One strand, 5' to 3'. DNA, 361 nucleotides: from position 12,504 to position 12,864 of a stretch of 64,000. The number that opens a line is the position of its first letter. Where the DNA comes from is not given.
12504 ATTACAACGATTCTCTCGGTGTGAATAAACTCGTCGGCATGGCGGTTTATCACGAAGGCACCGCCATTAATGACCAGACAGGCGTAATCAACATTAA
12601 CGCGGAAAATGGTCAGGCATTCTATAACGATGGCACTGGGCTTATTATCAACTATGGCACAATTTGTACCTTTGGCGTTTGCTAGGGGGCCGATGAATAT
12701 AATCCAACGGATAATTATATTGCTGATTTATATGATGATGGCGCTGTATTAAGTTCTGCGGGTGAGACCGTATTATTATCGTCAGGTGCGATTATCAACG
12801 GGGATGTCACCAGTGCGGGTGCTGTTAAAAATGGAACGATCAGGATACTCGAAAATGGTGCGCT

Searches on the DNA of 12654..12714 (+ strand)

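Call 61: search_dna_similar(query=window:12654-12714:+, collection=ecoli_genomes, mode=near, max_rows=40, rows=spread)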
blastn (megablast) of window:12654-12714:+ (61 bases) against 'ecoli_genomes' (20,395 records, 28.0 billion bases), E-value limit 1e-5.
Records with a match: 343; places in all: 343; records where one place covers at least 80% of the query: 343.
Genomes with a match: 343 of 5426; with a place that covers at least 80% of the query: 343. Places per genome that has any: lowest 1, median 1, highest 1. On chromosomes: 343 places; on plasmids: 0.
Best place of each record, by identity: >=99% 308; 95-99% 35.
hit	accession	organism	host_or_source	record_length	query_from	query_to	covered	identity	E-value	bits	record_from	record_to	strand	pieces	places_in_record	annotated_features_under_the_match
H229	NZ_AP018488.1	Escherichia coli O157:H7 strain PV15-279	Homo sapiens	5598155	1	61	100%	100.0%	5e-23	113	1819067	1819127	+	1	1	proline-rich domain-containing protein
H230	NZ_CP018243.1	Escherichia coli strain 350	missing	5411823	1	61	100%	100.0%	5e-23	113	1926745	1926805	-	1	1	proline-rich domain-containing protein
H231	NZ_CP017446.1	Escherichia coli O157:H7 strain 9234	Cattle Hide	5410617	1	61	100%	100.0%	5e-23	113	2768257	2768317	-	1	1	beta strand repeat-containing protein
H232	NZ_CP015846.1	Escherichia coli O157:H7 strain FRIK2069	Bos taurus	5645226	1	61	100%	100.0%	5e-23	113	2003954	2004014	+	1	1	proline-rich domain-containing protein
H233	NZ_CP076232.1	Escherichia coli O157:H7 strain 7.1_Anguil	Rectal swab of live bovine cattle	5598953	1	61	100%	100.0%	5e-23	113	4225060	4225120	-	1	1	proline-rich domain-containing protein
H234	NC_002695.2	Escherichia coli O157:H7 str. Sakai strain Sakai substr. ...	Homo sapiens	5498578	1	61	100%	100.0%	5e-23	113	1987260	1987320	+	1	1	BigA-like protein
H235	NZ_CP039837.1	Escherichia coli O55:H7 strain USDA5905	Food (meat)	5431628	1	61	100%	100.0%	5e-23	113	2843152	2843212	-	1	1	beta strand repeat-containing protein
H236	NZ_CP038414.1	Escherichia coli O157:H7 strain 17B6-2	cattle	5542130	1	61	100%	100.0%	5e-23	113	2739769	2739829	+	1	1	proline-rich domain-containing protein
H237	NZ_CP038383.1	Escherichia coli O55:H7 strain DEC5E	Homo sapiens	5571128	1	61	100%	100.0%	5e-23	113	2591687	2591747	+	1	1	beta strand repeat-containing protein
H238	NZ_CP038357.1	Escherichia coli O157:H7 strain F7508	missing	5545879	1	61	100%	100.0%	5e-23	113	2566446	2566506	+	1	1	proline-rich domain-containing protein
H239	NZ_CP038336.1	Escherichia coli O157:H7 strain LSU61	Deer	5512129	1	61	100%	100.0%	5e-23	113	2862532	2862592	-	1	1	proline-rich domain-containing protein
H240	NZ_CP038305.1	Escherichia coli O157:H7 strain SS NE 1040-1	cattle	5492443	1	61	100%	100.0%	5e-23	113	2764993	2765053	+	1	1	beta strand repeat-containing protein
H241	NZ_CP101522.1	Escherichia coli O157:H7 strain MD2019EC2705C4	lettuce from ready salad pack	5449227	1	61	100%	100.0%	5e-23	113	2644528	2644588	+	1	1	beta strand repeat-containing protein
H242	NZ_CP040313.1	Escherichia coli strain M7638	missing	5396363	1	61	100%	100.0%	5e-23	113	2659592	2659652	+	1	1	beta strand repeat-containing protein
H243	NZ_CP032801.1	Escherichia coli strain ERL06-2442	Bovine (bobby calf, fecal)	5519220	1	61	100%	100.0%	5e-23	113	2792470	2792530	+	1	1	beta strand repeat-containing protein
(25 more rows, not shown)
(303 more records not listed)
